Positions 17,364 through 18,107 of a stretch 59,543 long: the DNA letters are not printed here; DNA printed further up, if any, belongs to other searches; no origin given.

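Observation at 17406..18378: Tandem paralogous XRE-HTH regulators with an uncharacterised six-Cys C-terminal domain, divergent from two sulfatase genes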

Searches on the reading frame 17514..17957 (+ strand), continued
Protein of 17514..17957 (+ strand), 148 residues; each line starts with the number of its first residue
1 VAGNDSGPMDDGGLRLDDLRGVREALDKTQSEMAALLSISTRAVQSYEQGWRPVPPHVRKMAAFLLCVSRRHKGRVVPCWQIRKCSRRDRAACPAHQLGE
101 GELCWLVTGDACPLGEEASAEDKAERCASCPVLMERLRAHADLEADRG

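Call 87: search_dna_similar(query=window:17514-17957:+, collection=plasmids, mode=protein, max_evalue=0.001, max_rows=10)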
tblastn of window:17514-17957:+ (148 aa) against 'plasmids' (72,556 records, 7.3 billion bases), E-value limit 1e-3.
No match.
